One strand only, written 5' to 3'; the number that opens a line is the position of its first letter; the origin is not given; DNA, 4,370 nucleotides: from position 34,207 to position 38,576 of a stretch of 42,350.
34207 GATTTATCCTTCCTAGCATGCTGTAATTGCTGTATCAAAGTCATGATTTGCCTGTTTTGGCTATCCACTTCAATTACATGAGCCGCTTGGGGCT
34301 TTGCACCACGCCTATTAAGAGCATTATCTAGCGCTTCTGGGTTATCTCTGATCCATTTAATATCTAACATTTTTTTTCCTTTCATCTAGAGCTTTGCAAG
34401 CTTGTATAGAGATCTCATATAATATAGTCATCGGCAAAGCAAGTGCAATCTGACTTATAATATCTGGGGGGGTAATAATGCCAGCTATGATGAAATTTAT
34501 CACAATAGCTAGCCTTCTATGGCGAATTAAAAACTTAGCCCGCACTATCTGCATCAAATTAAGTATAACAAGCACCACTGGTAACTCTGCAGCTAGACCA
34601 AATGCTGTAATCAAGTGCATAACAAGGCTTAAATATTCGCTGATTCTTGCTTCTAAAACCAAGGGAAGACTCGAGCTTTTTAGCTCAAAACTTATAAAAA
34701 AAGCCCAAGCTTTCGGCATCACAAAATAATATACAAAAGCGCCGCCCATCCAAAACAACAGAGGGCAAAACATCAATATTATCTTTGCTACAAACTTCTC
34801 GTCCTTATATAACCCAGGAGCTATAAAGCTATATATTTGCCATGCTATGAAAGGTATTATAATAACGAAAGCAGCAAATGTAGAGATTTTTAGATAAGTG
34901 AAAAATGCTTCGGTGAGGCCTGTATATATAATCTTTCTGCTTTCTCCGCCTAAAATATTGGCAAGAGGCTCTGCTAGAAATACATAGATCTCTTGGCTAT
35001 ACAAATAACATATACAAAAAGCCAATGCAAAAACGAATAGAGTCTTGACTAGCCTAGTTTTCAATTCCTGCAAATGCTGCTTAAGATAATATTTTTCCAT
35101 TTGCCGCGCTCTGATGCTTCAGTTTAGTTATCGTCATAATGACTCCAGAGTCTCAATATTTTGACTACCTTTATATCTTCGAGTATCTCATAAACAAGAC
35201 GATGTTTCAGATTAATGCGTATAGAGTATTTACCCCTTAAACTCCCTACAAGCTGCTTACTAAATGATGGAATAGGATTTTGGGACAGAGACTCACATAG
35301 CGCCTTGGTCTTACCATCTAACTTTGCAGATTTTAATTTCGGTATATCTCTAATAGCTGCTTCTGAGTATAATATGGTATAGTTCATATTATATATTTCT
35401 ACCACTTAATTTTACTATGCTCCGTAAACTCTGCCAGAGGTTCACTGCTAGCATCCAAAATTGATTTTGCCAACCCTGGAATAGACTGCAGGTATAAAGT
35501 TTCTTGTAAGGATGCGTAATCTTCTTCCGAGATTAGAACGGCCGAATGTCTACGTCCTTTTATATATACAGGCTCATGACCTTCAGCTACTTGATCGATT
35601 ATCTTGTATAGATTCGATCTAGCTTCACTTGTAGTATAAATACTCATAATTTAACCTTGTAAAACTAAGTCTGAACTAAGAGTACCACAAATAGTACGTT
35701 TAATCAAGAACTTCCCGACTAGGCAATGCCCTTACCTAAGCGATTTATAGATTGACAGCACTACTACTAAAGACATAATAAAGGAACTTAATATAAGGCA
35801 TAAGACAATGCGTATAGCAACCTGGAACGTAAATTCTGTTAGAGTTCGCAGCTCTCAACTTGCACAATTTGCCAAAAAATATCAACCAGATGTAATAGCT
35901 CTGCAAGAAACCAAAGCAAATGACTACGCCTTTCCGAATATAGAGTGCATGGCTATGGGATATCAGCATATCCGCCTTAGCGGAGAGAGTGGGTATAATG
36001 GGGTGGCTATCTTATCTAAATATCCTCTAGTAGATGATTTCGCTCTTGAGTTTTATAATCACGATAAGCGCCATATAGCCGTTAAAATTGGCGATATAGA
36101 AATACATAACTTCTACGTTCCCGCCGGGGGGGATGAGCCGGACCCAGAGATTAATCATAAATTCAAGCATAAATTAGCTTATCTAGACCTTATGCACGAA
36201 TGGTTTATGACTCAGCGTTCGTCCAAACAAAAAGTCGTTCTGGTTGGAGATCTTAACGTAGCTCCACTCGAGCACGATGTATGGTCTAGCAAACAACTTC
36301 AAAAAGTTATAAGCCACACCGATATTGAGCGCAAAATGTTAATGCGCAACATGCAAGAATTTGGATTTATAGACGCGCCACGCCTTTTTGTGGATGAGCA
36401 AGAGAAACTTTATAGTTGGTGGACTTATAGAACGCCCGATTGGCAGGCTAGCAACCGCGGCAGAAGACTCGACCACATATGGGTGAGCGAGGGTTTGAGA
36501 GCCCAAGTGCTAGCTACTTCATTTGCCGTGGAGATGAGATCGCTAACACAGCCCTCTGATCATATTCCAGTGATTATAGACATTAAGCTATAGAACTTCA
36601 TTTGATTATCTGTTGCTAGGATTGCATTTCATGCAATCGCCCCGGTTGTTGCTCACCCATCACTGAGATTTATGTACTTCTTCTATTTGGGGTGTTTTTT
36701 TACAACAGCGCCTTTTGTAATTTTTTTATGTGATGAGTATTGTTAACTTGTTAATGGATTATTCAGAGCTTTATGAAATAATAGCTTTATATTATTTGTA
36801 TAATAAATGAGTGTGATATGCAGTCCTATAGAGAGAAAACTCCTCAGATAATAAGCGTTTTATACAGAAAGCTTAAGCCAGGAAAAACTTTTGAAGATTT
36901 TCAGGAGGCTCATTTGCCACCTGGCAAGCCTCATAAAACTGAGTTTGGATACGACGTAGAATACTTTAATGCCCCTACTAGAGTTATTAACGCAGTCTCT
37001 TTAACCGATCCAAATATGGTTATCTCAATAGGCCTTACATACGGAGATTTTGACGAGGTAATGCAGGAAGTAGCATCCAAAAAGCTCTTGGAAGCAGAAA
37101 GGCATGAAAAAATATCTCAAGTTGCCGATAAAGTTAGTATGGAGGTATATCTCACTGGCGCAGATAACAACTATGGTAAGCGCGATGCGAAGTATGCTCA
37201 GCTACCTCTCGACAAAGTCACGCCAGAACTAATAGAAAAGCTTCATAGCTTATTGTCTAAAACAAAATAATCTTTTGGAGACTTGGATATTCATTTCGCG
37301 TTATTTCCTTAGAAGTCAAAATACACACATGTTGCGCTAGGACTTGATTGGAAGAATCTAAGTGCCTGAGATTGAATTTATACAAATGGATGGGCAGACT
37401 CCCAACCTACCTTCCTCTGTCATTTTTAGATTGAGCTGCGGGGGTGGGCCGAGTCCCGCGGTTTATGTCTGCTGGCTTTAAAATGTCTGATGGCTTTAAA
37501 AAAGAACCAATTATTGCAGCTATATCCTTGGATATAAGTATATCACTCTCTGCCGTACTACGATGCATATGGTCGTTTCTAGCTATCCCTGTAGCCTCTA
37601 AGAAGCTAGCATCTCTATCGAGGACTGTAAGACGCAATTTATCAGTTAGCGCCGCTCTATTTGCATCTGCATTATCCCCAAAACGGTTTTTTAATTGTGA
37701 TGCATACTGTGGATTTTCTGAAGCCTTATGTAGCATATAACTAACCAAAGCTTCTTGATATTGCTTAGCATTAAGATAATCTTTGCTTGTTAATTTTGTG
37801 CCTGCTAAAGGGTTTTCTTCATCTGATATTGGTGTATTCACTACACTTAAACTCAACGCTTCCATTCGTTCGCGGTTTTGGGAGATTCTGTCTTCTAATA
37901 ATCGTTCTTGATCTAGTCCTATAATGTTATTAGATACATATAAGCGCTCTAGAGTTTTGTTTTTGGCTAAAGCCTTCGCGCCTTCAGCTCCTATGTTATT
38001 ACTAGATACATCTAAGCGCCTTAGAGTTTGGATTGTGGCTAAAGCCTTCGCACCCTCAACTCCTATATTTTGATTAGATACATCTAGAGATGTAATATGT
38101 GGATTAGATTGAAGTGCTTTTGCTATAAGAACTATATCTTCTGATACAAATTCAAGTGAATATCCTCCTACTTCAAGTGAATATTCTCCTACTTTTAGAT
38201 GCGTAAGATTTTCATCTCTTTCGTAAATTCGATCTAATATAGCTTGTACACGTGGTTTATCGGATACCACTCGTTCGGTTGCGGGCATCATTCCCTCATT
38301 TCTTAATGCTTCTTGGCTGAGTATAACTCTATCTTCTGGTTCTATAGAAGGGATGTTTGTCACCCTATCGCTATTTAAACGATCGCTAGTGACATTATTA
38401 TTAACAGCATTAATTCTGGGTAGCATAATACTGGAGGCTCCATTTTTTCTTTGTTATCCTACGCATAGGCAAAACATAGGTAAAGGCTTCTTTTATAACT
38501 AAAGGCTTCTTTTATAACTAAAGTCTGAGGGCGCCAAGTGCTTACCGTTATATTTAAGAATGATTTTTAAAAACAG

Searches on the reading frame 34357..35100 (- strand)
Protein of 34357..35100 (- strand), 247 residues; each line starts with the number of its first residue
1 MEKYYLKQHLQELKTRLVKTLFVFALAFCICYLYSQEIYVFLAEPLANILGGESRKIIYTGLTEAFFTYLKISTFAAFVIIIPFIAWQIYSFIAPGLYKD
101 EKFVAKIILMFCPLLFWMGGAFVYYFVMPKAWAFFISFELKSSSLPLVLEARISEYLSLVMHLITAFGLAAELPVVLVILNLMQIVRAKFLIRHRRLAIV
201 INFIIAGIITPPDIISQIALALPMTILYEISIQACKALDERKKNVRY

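Call 83: search_protein_families(library=pfam, proteins=[window:34357-35100:-], max_evalue=0.001)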
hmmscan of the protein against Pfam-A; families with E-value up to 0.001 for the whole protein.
window:34357-35100:- (247 aa): 1 family
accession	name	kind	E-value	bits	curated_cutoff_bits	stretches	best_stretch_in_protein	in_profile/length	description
PF00902.23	TatC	-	2.1e-63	214.3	25.1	1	8-223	1-208/208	Sec-independent protein translocase protein (TatC)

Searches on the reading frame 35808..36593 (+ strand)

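Call 83: search_protein_families(library=pfam, proteins=[window:35808-36593:+], max_evalue=0.001)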
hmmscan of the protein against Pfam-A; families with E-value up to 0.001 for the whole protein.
window:35808-36593:+ (261 aa): 2 families
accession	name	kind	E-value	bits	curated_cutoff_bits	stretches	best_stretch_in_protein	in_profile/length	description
PF03372.29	Exo_endo_phos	-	1.5e-33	116.8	24.5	1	4-252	1-225/225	Endonuclease/Exonuclease/phosphatase family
PF14529.12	Exo_endo_phos_2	-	0.00038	20.7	27.4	0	133-255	24-116/117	Endonuclease-reverse transcriptase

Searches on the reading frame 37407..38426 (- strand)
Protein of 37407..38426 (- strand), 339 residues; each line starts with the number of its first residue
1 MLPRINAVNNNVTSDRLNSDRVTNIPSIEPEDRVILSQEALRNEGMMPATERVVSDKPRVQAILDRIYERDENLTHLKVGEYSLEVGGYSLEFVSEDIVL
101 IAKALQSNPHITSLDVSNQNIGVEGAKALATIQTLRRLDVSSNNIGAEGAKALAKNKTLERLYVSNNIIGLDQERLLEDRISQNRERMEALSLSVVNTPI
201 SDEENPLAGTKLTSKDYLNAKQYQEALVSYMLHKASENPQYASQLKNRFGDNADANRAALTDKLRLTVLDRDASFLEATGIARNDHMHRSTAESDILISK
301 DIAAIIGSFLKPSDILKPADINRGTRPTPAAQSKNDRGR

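Call 83: search_protein_families(library=pfam, proteins=[window:37407-38426:-], max_evalue=0.001)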
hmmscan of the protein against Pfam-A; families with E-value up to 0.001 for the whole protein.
window:37407-38426:- (339 aa): 4 families
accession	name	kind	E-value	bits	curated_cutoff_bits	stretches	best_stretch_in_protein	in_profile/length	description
PF13516.12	LRR_6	-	6.9e-15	54.3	23.4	1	133-154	3-24/24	Leucine Rich repeat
PF13855.12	LRR_8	-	1.7e-05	25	27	1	109-167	1-59/61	Leucine rich repeat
PF12799.13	LRR_4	-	0.00016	22.3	27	0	134-169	2-36/44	Leucine Rich repeats (2 copies)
PF00560.39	LRR_1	-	0.00088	19.4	20.6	0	135-149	2-16/23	Leucine Rich Repeat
